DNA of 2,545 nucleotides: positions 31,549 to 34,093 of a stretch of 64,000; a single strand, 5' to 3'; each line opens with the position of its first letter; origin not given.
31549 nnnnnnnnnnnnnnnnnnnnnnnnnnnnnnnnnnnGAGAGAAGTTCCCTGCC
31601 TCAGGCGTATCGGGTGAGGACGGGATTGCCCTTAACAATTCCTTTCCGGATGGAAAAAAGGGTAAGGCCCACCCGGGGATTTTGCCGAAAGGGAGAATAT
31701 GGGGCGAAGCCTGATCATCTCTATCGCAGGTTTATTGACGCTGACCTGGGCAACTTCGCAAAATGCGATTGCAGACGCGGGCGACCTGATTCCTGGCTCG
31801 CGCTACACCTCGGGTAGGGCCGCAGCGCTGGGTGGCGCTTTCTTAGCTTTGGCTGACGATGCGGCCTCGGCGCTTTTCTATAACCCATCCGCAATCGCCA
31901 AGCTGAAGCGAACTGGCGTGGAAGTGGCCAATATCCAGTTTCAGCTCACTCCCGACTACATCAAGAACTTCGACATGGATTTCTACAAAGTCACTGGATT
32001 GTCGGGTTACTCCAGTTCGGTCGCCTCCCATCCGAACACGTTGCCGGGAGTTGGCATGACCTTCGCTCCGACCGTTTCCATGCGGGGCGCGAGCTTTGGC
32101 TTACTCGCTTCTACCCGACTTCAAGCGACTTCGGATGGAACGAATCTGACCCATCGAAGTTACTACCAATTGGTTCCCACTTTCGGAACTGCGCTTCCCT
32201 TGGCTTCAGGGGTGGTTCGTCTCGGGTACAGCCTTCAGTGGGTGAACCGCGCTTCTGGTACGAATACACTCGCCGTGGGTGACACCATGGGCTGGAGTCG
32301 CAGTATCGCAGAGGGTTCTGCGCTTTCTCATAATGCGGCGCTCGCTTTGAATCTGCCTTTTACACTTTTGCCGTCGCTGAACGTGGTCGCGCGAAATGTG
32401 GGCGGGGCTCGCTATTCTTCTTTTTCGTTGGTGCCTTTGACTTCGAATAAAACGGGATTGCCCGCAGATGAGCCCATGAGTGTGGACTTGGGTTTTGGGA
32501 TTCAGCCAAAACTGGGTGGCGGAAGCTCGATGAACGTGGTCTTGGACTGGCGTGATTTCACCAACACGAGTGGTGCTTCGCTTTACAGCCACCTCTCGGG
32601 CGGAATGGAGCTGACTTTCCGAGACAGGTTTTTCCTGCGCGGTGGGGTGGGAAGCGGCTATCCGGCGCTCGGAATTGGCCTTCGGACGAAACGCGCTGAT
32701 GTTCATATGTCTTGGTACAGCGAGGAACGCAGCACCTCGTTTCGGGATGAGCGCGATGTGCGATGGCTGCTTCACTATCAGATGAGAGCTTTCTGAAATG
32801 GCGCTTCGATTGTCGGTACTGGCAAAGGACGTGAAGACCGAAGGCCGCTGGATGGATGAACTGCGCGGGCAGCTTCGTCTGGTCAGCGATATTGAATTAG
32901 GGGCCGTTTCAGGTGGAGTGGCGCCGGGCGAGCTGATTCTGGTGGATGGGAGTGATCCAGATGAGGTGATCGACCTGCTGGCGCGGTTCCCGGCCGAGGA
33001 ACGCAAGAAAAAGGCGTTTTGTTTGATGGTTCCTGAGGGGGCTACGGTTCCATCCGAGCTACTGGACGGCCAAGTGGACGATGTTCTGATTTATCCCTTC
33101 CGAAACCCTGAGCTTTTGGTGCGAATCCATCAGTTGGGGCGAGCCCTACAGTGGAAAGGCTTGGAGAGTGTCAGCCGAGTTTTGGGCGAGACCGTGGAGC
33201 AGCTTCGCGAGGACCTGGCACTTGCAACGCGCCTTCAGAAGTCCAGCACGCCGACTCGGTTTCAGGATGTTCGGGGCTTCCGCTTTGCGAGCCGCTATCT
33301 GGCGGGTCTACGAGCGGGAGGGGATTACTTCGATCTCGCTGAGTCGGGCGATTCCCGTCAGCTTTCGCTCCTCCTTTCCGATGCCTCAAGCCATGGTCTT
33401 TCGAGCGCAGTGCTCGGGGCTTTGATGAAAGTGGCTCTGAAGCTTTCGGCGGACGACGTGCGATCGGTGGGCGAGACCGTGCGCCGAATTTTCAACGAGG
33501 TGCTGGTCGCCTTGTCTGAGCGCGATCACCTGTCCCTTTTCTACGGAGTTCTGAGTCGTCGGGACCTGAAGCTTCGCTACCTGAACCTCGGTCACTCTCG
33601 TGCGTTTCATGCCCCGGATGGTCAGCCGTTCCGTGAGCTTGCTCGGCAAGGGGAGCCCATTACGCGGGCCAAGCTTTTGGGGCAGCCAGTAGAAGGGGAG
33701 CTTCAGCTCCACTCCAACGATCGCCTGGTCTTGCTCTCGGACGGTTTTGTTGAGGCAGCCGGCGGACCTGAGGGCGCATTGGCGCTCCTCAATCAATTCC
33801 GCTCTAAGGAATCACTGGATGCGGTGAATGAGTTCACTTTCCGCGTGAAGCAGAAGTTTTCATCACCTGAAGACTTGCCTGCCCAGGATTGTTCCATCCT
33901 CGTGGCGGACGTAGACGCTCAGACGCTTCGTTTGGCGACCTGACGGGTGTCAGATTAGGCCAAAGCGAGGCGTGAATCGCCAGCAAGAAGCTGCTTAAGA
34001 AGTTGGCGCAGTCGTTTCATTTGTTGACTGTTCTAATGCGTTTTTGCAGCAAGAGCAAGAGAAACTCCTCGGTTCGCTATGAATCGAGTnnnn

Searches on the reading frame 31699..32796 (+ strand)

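Call 56: search_protein_families(library=pfam, proteins=[window:31699-32796:+], max_evalue=0.00001)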
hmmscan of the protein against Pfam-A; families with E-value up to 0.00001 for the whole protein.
window:31699-32796:+ (365 aa): 0 families

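Call 70: search_protein_families(library=ncbifam, proteins=[window:31699-32796:+], max_evalue=0.001)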
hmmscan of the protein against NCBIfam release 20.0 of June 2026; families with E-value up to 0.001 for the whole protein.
window:31699-32796:+ (365 aa): 2 families
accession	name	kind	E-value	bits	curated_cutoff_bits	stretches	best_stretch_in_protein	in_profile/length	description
NF033709.1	PorV_fam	subfamily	3.4e-08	33.4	90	1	38-80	12-54/326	PorV/PorQ family protein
NF033711.1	T9SS_PorQ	equivalog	0.00058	19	220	0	37-76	33-72/335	type IX secretion system protein PorQ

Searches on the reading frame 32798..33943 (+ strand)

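Call 70: search_protein_families(library=ncbifam, proteins=[window:32798-33943:+], max_evalue=0.001)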
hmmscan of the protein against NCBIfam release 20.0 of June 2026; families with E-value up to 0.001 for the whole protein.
window:32798-33943:+ (381 aa): 1 family
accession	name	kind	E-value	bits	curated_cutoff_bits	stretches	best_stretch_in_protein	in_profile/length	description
NF045505.1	RR_RssB_Pseudo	equivalog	8e-08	31.7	700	1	120-266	136-288/394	two-component system response regulator RssB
